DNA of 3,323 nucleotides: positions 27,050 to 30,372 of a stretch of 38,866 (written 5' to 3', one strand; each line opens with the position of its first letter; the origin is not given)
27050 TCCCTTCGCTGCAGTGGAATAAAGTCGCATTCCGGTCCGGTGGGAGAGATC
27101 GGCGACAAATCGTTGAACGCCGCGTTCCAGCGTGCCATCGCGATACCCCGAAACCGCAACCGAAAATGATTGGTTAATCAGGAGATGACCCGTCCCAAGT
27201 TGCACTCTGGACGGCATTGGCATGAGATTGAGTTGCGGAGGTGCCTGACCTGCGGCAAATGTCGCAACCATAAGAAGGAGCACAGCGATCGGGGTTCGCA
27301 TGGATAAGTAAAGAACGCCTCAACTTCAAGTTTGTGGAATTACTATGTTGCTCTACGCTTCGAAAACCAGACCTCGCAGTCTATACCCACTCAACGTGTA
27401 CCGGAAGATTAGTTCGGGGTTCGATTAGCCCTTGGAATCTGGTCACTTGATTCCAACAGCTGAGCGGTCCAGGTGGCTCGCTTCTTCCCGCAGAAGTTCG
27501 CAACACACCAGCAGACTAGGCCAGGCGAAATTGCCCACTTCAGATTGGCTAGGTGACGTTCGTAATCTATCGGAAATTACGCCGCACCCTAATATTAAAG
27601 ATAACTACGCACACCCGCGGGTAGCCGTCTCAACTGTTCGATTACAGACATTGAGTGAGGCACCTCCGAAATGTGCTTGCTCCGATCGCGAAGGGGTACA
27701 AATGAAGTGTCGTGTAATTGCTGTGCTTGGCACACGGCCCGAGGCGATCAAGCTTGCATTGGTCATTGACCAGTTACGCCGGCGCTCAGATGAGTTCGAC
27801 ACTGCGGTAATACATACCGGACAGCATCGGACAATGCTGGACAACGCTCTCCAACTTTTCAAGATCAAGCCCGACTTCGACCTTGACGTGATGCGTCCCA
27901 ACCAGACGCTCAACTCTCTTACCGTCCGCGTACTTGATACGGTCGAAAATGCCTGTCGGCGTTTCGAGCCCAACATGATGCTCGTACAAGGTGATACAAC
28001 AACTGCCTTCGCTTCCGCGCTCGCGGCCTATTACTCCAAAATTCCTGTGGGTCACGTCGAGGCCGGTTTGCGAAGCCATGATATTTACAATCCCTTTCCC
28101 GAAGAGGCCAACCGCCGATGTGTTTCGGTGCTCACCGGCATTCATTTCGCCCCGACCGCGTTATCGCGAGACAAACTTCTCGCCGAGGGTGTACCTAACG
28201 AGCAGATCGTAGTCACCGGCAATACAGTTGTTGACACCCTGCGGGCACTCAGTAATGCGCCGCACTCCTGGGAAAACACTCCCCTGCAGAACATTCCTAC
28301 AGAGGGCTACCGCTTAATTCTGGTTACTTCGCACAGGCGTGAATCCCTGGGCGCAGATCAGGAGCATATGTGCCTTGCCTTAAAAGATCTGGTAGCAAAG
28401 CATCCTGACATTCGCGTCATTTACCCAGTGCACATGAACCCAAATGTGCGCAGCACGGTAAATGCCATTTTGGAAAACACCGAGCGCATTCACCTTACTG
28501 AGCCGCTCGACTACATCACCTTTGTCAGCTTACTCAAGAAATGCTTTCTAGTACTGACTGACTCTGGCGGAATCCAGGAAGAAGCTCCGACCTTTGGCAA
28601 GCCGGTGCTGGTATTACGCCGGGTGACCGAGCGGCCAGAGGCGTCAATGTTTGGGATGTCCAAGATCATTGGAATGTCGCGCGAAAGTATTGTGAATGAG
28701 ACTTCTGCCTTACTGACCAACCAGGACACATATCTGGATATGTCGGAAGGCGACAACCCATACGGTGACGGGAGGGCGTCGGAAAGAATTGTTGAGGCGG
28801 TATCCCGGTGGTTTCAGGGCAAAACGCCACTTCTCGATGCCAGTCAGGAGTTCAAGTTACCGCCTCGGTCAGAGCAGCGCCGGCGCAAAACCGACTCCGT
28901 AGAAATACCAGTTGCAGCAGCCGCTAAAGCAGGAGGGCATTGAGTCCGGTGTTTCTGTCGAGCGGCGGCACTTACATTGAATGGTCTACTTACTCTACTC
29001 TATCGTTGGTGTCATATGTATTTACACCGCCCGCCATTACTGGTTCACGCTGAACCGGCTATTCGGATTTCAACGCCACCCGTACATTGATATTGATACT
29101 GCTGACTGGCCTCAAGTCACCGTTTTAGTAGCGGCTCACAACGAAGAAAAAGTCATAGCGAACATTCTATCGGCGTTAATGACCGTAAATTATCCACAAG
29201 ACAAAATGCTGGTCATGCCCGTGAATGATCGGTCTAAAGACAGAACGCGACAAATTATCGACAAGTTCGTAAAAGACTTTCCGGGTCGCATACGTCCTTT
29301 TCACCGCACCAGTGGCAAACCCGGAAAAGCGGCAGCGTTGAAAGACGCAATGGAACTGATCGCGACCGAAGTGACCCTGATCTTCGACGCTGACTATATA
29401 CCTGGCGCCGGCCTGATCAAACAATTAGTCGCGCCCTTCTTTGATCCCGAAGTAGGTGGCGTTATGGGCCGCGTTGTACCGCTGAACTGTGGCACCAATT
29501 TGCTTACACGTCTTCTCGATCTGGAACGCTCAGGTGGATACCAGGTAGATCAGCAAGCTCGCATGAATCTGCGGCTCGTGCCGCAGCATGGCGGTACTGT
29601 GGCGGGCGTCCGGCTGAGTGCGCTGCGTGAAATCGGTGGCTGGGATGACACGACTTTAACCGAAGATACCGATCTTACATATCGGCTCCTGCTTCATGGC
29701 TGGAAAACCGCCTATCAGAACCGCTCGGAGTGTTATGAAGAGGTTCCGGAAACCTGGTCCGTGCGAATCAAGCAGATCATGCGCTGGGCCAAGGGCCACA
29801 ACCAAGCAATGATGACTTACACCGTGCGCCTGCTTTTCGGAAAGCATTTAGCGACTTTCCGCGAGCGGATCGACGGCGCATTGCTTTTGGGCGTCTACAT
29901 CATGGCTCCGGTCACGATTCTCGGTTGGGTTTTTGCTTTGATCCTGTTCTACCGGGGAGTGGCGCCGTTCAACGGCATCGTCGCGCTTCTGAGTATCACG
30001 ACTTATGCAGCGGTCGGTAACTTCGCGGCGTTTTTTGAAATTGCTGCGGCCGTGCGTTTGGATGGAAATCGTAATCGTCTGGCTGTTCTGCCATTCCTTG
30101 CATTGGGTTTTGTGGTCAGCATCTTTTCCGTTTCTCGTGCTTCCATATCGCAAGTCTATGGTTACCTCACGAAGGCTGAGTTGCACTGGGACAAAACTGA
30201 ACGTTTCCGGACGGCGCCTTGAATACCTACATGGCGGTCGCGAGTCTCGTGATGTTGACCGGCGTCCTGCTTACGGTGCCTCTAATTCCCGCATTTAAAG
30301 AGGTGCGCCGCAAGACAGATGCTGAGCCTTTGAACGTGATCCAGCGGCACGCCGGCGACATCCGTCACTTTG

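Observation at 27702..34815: Six-gene translationally coupled synthase-dependent exopolysaccharide locus with non-canonical accessory proteins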

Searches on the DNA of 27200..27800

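Call 76: search_rna_families(source=window, start=27200, end=27800, threshold=evalue, max_evalue=1)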
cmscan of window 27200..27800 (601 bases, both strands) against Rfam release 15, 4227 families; matches with E-value up to 1: 0.
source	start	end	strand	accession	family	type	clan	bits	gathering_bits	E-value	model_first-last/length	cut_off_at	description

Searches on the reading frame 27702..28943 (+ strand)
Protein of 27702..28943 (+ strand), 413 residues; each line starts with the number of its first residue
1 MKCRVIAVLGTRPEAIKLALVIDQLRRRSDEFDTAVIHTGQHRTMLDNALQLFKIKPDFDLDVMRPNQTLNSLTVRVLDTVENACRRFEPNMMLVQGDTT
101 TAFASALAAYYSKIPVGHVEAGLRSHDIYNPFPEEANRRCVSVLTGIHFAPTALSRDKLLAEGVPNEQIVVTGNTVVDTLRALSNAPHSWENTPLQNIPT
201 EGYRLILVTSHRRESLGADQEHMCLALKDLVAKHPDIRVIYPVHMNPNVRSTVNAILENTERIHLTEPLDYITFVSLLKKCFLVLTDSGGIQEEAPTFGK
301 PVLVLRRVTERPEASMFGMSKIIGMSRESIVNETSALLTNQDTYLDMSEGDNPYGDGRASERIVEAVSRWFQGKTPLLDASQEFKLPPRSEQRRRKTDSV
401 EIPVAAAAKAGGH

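Call 3: search_protein_families(library=pfam, proteins=[window:27702-28943:+], max_evalue=0.01)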
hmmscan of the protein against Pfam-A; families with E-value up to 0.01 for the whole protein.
window:27702-28943:+ (413 aa): 1 family
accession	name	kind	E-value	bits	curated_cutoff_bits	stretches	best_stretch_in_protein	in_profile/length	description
PF02350.25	Epimerase_2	-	5.4e-112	374.5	30.6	1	28-367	5-346/347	UDP-N-acetylglucosamine 2-epimerase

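Call 4: search_protein_families(library=ncbifam, proteins=[window:27702-28943:+], max_evalue=0.01)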
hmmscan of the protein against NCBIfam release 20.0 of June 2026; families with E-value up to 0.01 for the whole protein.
window:27702-28943:+ (413 aa): 2 families
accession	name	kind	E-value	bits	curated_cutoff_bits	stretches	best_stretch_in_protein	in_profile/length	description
TIGR00236.1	wecB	equivalog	1.7e-134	448.6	210.15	1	4-369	2-364/366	non-hydrolyzing UDP-N-acetylglucosamine 2-epimerase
TIGR03568.1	NeuC_NnaA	equivalog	5.1e-25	88.1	235.9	1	4-366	2-364/365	UDP-N-acetylglucosamine 2-epimerase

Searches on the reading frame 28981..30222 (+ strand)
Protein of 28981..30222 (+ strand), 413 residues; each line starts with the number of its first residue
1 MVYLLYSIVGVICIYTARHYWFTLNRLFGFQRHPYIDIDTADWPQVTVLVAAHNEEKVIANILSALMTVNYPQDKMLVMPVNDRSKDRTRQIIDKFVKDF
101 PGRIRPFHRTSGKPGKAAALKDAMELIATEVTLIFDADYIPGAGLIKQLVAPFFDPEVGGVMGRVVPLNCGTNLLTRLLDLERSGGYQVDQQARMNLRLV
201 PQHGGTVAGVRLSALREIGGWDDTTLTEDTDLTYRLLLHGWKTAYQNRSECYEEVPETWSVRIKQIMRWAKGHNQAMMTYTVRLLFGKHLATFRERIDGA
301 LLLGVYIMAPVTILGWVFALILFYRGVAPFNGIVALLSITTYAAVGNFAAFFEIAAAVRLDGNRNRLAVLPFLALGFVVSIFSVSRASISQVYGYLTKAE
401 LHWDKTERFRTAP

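Call 3: search_protein_families(library=pfam, proteins=[window:28981-30222:+], max_evalue=0.01)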
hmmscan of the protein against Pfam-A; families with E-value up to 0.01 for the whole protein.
window:28981-30222:+ (413 aa): 5 families
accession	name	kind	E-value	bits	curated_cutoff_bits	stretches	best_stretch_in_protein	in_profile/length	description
PF13641.12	Glyco_tranf_2_3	-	2.5e-32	113.2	27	1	44-272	1-230/230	Glycosyltransferase like family 2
PF13632.12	Glyco_trans_2_3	-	8.3e-26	91.5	27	1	133-323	3-190/198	Glycosyl transferase family group 2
PF00535.33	Glycos_transf_2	-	9.4e-20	71.6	23.3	1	47-217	1-166/168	Glycosyl transferase family 2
PF13506.12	Glyco_transf_21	-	8.8e-07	29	21.7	1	116-271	18-174/174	Glycosyl transferase family 21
PF03552.20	Cellulose_synt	-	0.00056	19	24.7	1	220-314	416-512/722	Cellulose synthase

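Call 4: search_protein_families(library=ncbifam, proteins=[window:28981-30222:+], max_evalue=0.01)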
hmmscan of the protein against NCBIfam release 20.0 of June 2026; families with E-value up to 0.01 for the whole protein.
window:28981-30222:+ (413 aa): 22 families
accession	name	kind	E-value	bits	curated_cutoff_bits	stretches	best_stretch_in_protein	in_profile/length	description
TIGR03937.1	PgaC_IcaA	equivalog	5.8e-37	127.6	422.3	1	4-299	7-296/407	poly-beta-1,6-N-acetyl-D-glucosamine synthase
TIGR03030.1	CelA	equivalog_domain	1.1e-22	79.9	699.1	2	205-282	309-386/714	UDP-forming cellulose synthase catalytic subunit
TIGR03965.1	mycofact_glyco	equivalog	5.7e-21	74.9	280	1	42-246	72-273/467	mycofactocin biosynthesis glycosyltransferase MftF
NF008558.0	PRK11498.1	equivalog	8.3e-20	70.3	992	2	27-153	255-377/872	UDP-forming cellulose synthase catalytic subunit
TIGR04242.1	nodulat_NodC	equivalog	9.7e-17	61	550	1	39-284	43-296/395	chitooligosaccharide synthase NodC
NF053846.1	glyco_with_XrtP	equivalog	4.2e-14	52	520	1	20-320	19-340/440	XrtP-associated glycosyltransferase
TIGR03111.1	glyc2_xrt_Gpos1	hypoth_equivalog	6.1e-11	41.8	363.95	1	40-281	45-294/439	TIGR03111 family XrtG-associated glycosyltransferase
NF041875.1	EPS_EpsD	equivalog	8.1e-10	38.6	370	1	46-259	1-213/325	exopolysaccharide biosynthesis glycosyltransferase EpsD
TIGR03469.1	HpnB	hypoth_equivalog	8.9e-10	38.1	379.25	1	16-170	18-176/386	hopene-associated glycosyltransferase HpnB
NF041865.1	EpsU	equivalog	4e-08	32.7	700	1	9-301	6-293/394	exopolysaccharide biosynthesis GT2 family glycosyltransferase EpsU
TIGR03472.1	HpnI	equivalog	2.8e-07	29.7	310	1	37-244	34-243/373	bacteriohopanetetrol glucosamine biosynthesis glycosyltransferase HpnI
NF047588.1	GlcsyltransPgfSStrep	equivalog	1.6e-06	27.6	500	1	45-153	2-110/308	glycosyltransferase PgfS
TIGR04182.1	glyco_TIGR04182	equivalog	2.5e-06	27.1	325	1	45-164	1-108/293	S-layer glycoprotein N-glycosyltransferase AglJ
NF011305.0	PRK14716.1-3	equivalog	2.7e-05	23.5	409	0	222-408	244-453/486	glycosyl transferase family protein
TIGR04283.1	glyco_like_mftF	equivalog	5e-05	23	182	1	47-240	2-173/221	TIGR04283 family arsenosugar biosynthesis glycosyltransferase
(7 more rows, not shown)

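Call 13: search_solved_structures(query=window:28981-30222:+, max_evalue=0.001)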
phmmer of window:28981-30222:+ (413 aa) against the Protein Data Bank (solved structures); distinct sequences matched with E-value up to 0.001: 14.
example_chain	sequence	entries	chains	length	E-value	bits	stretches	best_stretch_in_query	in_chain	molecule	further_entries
7lby_A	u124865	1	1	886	5.1e-14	55.2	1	9-277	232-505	Cellulose synthase catalytic subunit [UDP-forming]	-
9b8v_E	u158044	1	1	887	5.2e-14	55.2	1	9-277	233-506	Cellulose synthase catalytic subunit [UDP-forming]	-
9fmv_A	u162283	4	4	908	5.4e-14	55.1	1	9-277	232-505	Cellulose synthase catalytic subunit [UDP-forming]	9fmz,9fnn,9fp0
6yv7_A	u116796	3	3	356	5.9e-12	48.4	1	36-262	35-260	Glycosyl transferase, family 2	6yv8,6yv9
6yv7_B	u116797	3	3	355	6e-12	48.4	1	36-262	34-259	Glycosyl transferase, family 2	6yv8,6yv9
5ej1_A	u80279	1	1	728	1.7e-10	43.6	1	109-330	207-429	Putative cellulose synthase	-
4hg6_A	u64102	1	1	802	1.9e-10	43.4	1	109-330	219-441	Cellulose Synthase Subunit A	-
4p00_A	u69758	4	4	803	1.9e-10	43.4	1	109-330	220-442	Cellulose Synthase A subunit | Cellulose Synthase subunit A | Putative cellulose synthase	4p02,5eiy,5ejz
5tze_C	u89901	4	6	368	4.7e-07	32.3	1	47-155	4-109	Glycosyl transferase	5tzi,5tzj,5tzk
5tz8_A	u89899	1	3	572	1e-06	31.2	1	47-155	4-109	Glycosyl transferase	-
6p61_A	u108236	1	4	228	3.3e-06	29.5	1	43-100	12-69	Glycosyltransferase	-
3l7j_A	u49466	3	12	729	9.5e-05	24.7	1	45-184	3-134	Teichoic acid biosynthesis protein F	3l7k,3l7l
3l7i_A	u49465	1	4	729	9.5e-05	24.7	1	45-184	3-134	Teichoic acid biosynthesis protein F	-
3l7m_A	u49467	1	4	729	9.5e-05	24.7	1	45-184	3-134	Teichoic acid biosynthesis protein F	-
